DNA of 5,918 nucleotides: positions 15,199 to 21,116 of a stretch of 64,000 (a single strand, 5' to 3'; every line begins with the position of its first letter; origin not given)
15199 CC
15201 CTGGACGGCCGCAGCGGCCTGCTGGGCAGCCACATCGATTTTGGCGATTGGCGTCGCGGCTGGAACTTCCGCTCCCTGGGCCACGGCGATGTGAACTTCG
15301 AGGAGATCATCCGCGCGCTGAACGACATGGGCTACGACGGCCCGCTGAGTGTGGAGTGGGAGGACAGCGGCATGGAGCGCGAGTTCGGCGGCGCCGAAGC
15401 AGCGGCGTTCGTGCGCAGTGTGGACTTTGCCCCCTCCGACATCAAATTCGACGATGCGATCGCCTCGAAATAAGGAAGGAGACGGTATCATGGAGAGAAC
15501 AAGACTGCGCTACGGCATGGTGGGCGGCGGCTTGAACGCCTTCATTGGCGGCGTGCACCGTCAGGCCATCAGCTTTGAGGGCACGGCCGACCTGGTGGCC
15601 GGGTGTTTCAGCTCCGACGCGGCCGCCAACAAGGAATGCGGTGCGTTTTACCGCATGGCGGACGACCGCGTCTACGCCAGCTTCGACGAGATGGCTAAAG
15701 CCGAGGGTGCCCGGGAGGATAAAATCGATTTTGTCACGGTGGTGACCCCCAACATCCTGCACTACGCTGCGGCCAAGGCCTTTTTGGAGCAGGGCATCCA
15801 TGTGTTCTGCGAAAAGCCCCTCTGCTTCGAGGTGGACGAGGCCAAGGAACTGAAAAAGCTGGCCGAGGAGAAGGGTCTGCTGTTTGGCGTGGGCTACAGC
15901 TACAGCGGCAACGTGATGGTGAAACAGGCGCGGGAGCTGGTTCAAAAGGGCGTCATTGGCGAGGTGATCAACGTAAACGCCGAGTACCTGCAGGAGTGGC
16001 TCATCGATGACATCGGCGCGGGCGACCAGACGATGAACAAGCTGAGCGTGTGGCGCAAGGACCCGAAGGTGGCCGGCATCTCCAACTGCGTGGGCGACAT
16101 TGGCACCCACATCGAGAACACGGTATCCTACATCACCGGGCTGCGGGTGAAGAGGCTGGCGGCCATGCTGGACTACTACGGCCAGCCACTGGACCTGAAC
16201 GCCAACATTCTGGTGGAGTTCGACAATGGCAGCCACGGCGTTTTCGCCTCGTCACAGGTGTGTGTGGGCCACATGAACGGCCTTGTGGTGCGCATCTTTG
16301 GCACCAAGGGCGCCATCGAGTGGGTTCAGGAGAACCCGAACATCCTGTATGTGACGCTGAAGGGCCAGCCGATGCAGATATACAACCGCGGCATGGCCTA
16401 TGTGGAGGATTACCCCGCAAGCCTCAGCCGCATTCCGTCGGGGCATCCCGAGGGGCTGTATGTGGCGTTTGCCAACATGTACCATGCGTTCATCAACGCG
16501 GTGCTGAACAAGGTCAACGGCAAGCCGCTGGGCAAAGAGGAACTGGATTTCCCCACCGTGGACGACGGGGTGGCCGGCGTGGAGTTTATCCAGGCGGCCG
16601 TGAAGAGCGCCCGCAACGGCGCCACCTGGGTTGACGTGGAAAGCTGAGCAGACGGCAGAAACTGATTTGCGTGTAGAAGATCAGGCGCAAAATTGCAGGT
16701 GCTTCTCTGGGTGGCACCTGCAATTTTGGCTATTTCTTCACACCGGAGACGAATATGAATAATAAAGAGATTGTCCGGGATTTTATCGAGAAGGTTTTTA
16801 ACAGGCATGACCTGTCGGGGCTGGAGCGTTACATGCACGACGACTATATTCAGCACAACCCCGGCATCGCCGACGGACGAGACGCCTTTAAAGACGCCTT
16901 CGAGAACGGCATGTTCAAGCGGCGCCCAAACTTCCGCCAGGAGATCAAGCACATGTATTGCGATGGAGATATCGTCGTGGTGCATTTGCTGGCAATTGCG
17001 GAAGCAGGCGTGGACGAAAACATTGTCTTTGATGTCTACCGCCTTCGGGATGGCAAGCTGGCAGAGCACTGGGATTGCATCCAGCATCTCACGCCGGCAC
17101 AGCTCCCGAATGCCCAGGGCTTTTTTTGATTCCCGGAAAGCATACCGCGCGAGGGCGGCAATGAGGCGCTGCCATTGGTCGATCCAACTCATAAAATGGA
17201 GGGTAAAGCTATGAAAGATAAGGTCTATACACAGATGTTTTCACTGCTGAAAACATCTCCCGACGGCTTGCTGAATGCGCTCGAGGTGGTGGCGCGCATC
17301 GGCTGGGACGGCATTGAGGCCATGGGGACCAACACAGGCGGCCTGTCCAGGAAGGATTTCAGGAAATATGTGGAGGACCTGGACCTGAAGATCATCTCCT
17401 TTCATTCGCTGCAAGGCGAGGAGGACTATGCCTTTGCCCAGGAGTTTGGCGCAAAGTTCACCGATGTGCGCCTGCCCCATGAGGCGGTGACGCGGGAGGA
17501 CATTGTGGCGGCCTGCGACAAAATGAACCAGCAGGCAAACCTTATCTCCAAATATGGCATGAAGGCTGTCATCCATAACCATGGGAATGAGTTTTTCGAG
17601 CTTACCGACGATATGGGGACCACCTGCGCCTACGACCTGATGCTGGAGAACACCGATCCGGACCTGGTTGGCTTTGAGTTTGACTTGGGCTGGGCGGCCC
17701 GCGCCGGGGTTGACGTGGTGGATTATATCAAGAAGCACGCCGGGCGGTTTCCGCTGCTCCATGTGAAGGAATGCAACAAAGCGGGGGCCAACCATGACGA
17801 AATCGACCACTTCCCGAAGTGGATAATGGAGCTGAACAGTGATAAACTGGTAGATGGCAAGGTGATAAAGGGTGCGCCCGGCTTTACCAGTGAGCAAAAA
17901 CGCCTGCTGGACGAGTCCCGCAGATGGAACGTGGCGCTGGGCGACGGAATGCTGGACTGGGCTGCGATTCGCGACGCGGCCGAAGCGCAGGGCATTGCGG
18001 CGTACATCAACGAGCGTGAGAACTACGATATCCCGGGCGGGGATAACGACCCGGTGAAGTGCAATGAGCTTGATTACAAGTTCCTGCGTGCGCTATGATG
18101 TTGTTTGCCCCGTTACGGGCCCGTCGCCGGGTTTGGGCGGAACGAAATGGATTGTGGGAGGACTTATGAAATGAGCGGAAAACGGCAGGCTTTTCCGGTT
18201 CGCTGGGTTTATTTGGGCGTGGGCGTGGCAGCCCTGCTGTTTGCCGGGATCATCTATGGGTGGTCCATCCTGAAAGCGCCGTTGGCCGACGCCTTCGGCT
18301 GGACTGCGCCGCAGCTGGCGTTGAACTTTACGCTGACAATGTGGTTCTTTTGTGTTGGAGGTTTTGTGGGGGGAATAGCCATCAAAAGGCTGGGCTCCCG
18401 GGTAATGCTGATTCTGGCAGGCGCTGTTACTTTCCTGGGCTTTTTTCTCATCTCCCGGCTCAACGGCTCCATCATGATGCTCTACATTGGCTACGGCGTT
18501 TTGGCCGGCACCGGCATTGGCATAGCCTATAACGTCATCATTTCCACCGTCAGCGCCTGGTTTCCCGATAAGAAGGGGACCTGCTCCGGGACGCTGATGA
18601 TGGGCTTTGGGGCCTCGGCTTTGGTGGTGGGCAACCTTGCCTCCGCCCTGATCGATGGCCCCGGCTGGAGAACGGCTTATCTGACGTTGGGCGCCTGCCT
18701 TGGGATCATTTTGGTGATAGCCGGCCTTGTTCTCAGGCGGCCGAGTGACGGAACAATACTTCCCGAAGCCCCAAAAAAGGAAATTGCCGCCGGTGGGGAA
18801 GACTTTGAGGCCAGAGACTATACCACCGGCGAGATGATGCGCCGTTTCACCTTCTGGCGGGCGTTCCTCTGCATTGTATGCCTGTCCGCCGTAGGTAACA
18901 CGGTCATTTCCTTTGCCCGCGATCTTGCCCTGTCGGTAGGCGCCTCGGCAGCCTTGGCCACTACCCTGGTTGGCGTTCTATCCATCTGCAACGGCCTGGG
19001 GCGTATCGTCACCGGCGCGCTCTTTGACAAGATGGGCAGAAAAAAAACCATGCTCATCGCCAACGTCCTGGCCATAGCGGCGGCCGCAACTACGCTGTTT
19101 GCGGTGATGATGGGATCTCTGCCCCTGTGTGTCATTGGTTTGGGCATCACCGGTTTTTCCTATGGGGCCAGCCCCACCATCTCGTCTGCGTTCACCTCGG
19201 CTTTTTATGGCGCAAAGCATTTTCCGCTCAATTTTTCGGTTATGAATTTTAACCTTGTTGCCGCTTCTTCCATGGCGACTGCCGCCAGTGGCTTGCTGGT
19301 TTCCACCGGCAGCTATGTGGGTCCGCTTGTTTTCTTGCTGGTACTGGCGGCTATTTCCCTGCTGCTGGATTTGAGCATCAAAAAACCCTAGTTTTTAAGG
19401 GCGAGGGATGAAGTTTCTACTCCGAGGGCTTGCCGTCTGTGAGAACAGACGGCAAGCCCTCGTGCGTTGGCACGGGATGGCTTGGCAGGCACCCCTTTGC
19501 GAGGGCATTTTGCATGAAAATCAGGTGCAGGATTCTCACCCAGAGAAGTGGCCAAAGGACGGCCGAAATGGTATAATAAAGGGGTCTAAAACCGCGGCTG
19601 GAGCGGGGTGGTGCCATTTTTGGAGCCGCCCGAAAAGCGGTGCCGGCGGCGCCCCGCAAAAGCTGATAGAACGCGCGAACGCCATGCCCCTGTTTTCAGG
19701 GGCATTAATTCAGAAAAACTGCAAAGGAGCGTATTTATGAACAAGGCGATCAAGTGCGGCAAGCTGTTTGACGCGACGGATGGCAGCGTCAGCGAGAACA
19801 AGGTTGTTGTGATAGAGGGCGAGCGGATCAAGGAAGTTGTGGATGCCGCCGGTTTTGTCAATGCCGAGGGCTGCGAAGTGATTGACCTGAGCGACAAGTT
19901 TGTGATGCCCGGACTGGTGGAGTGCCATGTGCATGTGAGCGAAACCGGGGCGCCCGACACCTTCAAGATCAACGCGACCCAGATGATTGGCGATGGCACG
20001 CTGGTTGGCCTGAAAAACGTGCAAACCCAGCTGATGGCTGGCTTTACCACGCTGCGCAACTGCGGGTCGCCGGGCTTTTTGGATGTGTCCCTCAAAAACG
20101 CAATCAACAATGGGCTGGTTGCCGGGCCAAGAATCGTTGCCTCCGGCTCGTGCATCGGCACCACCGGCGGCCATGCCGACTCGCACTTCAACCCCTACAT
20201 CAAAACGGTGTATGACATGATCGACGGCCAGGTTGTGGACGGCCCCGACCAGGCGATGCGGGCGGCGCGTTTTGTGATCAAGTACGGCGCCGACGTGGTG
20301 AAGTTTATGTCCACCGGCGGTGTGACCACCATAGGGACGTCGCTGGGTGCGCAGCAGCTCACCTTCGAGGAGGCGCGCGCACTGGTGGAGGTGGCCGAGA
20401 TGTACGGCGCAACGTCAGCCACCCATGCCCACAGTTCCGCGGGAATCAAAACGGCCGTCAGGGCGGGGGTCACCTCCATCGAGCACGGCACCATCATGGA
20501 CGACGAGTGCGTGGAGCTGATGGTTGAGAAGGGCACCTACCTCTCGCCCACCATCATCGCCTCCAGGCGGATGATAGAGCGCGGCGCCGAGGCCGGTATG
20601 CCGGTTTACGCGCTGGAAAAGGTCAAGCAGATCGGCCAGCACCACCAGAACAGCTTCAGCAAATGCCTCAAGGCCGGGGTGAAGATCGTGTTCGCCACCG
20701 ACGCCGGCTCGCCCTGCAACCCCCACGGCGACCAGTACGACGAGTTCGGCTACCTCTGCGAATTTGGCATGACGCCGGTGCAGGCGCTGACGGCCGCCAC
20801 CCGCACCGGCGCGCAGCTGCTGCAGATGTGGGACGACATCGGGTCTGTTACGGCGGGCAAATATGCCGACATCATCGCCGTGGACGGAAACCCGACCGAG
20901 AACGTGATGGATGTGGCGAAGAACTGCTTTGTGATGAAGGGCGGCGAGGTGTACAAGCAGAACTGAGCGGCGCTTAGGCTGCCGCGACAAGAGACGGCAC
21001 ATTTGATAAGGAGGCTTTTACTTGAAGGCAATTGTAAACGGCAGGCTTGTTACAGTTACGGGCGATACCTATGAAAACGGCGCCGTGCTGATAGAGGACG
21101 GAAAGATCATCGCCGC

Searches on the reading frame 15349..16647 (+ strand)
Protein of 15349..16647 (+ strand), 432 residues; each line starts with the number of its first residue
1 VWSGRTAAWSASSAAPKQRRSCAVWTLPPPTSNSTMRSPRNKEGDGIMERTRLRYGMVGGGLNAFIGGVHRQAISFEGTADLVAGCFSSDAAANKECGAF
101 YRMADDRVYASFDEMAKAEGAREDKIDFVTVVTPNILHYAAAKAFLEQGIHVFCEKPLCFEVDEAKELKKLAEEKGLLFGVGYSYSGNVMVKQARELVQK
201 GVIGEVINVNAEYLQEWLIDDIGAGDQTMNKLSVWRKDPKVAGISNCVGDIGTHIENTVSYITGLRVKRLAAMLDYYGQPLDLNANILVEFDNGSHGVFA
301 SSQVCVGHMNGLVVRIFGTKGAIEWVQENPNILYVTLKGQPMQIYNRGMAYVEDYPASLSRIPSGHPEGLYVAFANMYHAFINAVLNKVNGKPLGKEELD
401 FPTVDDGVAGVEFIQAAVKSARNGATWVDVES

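Call 60: search_protein_families(library=pfam, proteins=[window:15349-16647:+], max_evalue=0.00001)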
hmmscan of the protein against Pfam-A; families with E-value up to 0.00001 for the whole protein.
window:15349-16647:+ (432 aa): 3 families
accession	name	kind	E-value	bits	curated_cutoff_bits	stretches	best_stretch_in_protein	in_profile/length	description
PF01408.29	GFO_IDH_MocA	-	2.3e-22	80.4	24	1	53-183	1-120/120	Oxidoreductase family, NAD-binding Rossmann fold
PF22725.1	GFO_IDH_MocA_C3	-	6.2e-20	71.9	27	1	191-324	1-124/124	GFO/IDH/MocA C-terminal domain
PF02894.22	GFO_IDH_MocA_C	-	2.3e-14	54.2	22.9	1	195-430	1-218/218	Oxidoreductase family, C-terminal alpha/beta domain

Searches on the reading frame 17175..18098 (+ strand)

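Call 60: search_protein_families(library=pfam, proteins=[window:17175-18098:+], max_evalue=0.00001)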
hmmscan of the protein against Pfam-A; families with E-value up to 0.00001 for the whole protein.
window:17175-18098:+ (307 aa): 1 family
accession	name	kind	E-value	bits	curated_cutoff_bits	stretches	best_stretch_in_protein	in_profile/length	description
PF01261.30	AP_endonuc_2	-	6.1e-08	33.1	31.1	1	37-279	2-227/249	Xylose isomerase-like TIM barrel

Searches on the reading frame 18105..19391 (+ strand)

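Call 60: search_protein_families(library=pfam, proteins=[window:18105-19391:+], max_evalue=0.00001)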
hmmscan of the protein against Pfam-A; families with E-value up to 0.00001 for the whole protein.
window:18105-19391:+ (428 aa): 2 families
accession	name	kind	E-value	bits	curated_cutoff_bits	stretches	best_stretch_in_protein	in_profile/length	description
PF07690.21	MFS_1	-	8e-29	101.1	33.4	2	43-266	6-220/347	Major Facilitator Superfamily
PF00083.30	Sugar_tr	-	1.8e-06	27.6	22.3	1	281-402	44-164/452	Sugar (and other) transporter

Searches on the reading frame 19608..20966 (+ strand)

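Call 60: search_protein_families(library=pfam, proteins=[window:19608-20966:+], max_evalue=0.00001)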
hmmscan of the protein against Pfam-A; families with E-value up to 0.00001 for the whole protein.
window:19608-20966:+ (452 aa): 2 families
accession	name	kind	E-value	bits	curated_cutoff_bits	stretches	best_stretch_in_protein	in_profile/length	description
PF01979.26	Amidohydro_1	-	2.4e-47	162.3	25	1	98-446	1-342/345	Amidohydrolase family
PF07969.17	Amidohydro_3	-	1.2e-11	45.2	29.7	0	247-430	255-449/472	Amidohydrolase family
